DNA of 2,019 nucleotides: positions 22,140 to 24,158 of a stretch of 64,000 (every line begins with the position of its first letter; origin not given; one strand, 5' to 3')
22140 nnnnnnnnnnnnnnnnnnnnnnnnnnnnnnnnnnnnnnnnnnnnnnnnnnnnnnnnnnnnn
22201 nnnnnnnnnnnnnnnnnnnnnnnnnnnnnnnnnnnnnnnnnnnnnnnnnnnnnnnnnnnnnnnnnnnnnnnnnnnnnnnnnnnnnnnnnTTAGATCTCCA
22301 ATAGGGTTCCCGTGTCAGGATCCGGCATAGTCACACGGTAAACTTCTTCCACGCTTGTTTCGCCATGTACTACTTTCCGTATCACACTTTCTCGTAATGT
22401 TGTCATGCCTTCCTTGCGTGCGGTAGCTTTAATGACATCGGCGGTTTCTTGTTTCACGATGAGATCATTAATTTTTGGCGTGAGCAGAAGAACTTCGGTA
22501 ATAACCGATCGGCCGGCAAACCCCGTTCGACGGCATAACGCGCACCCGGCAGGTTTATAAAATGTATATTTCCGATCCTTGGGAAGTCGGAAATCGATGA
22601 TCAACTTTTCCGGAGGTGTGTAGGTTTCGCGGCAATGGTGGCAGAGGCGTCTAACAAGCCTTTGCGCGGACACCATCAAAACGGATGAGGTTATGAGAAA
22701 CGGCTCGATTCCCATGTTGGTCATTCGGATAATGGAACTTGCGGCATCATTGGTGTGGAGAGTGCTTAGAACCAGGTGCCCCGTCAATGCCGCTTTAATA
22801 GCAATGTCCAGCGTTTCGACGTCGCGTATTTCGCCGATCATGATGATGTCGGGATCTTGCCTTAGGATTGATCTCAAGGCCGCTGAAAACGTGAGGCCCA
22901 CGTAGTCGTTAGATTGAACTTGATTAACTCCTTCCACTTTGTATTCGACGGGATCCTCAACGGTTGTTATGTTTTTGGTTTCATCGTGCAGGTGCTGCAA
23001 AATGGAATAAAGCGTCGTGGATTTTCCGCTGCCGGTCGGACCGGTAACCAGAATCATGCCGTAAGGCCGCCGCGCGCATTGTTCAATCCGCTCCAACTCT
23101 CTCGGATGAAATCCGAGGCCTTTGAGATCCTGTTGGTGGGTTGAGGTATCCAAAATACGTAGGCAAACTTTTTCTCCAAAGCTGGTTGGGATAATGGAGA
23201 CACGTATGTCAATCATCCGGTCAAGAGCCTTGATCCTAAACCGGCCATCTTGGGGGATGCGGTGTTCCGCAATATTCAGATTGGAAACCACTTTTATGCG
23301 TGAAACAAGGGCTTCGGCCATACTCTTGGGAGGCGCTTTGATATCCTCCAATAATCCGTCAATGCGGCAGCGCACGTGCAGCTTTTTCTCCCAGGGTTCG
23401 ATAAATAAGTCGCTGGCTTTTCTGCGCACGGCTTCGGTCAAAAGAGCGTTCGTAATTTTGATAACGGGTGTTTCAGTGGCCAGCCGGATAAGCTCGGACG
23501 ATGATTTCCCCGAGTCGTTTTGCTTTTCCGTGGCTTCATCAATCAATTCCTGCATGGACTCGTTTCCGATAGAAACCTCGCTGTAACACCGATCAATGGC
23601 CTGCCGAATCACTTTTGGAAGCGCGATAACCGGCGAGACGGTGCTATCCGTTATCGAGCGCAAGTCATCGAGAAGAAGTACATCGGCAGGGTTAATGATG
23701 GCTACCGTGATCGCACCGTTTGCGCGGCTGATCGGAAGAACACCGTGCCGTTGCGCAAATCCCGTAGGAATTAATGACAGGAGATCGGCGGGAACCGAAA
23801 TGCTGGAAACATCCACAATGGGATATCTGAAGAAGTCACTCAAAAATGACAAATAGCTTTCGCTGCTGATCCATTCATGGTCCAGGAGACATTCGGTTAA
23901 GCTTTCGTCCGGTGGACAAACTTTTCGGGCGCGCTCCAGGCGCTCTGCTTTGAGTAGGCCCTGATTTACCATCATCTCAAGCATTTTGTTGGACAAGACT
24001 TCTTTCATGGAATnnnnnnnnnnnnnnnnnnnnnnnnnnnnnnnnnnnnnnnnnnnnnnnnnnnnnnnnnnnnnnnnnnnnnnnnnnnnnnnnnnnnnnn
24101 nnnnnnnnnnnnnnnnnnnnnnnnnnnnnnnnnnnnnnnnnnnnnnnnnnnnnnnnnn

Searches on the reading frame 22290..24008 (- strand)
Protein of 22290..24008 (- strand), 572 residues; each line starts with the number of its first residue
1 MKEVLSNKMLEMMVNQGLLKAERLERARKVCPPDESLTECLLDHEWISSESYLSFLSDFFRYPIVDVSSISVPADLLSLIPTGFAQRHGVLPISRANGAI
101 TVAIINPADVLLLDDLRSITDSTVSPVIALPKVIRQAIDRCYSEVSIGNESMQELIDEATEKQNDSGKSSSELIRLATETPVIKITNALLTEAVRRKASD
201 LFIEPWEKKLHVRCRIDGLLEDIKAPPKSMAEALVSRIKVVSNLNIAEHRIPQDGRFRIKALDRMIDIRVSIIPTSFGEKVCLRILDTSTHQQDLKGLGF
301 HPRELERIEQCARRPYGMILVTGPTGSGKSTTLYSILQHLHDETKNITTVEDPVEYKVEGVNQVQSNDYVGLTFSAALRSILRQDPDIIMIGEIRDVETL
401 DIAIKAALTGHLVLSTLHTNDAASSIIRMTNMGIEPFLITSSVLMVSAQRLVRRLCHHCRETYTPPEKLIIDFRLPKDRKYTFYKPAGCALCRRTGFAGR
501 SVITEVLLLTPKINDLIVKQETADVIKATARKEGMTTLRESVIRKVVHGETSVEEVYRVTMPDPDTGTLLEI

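Call 4: search_protein_families(library=pfam, proteins=[window:22290-24008:-], max_evalue=0.01)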
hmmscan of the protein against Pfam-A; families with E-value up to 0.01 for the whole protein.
window:22290-24008:- (572 aa): 14 families
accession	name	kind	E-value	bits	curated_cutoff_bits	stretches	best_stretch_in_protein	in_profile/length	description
PF00437.27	T2SSE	-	1.1e-135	452.5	24.9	1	178-558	4-370/370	Type II/IV secretion system protein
PF05157.20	MshEN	-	2.4e-22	79.1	23.1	1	60-144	1-86/90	MshEN domain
PF25199.1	nSTAND_NTPase5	-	2.3e-05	24.7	34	1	312-362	37-88/145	Novel STAND NTPase 5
PF13191.12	AAA_16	-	7.4e-05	23.7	32.6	1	311-367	15-64/167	AAA ATPase domain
PF13401.12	AAA_22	-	0.0001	23.1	27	1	316-352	5-41/130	AAA domain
PF01637.24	ATPase_2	-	0.00011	22.5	33.2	1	303-369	6-73/225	ATPase domain predominantly from Archaea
PF13173.12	AAA_14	-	0.00043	20.7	27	1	318-408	4-85/129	AAA domain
PF13555.12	AAA_29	-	0.0009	19.4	27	1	314-333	20-39/61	P-loop containing region of AAA domain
PF00005.33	ABC_tran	-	0.0012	19.8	25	0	318-356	13-51/137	ABC transporter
PF13476.12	AAA_23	-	0.0014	19.7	27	1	308-374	15-79/201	AAA domain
PF20720.3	nSTAND3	-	0.003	17.7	27.2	1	316-355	17-56/155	Novel STAND NTPase 3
PF03266.21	NTPase_1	-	0.0041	17.4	23.9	0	319-346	2-29/168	NTPase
PF01580.24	FtsK_SpoIIIE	-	0.0092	15.9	24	0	318-338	41-61/221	FtsK/SpoIIIE family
PF13086.12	AAA_11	-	0.0099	16.1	27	0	307-343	9-44/257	AAA domain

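Call 5: search_protein_families(library=ncbifam, proteins=[window:22290-24008:-], max_evalue=0.01)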
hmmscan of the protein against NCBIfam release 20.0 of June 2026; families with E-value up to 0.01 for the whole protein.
window:22290-24008:- (572 aa): 22 families
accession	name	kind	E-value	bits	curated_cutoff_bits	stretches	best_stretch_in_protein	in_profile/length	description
TIGR02538.1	type_IV_pilB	equivalog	2.4e-185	617.4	675.65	1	9-561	2-563/564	type IV-A pilus assembly ATPase PilB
TIGR02533.1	type_II_gspE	equivalog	2.4e-177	590.5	630.25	1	79-560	3-486/486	type II secretion system ATPase GspE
NF007755.0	PRK10436.1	equivalog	2.7e-135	451.6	617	1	85-560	14-459/465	type II secretion system protein GspE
NF053534.1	T4PilAsmATPsTfpB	equivalog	1e-134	450.1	850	1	49-560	65-582/584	type IV pilus assembly ATPase TfpB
NF041000.1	ATPase_ComGA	equivalog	4.6e-76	255.3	300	1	188-453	2-266/267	competence type IV pilus ATPase ComGA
TIGR01420.1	pilT_fam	subfamily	2.7e-57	194.6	319.1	2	187-432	3-242/343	PilT/PilU family type 4a pilus ATPase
TIGR02525.1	plasmid_TraJ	equivalog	7.7e-27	94.2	368.3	1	315-432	148-272/372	plasmid transfer ATPase TraJ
TIGR02524.1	dot_icm_DotB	equivalog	6.4e-21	74.9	463.3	1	316-430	134-257/358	Dot/Icm type IV secretion system ATPase DotB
NF058587.1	archaellum_moto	equivalog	1e-17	64.1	550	1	319-435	278-399/527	archaellum flagellar ATPase motor FlaI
TIGR02782.1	TrbB_P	equivalog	4.9e-17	62.2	304.55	1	319-438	139-261/303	P-type conjugative transfer ATPase TrbB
NF010469.0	PRK13894.1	subfamily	2e-15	56.9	508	1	316-431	149-266/320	conjugal transfer ATPase TrbB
TIGR02788.1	VirB11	equivalog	2.8e-14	52.9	249.95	1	318-433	146-266/308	P-type DNA transfer ATPase VirB11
TIGR03819.1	heli_sec_ATPase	hypoth_equivalog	8.1e-13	48.3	373.15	1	276-434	137-302/340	TadA family conjugal transfer-associated ATPase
NF010407.0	PRK13833.1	subfamily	6.8e-11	42.1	499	1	319-433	147-263/323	conjugal transfer protein TrbB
NF008411.1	PRK11234.1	equivalog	3.7e-09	35.5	1170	1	9-175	484-648/723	cyclic di-3',5'-guanylate-activated glycosyltransferase NfrB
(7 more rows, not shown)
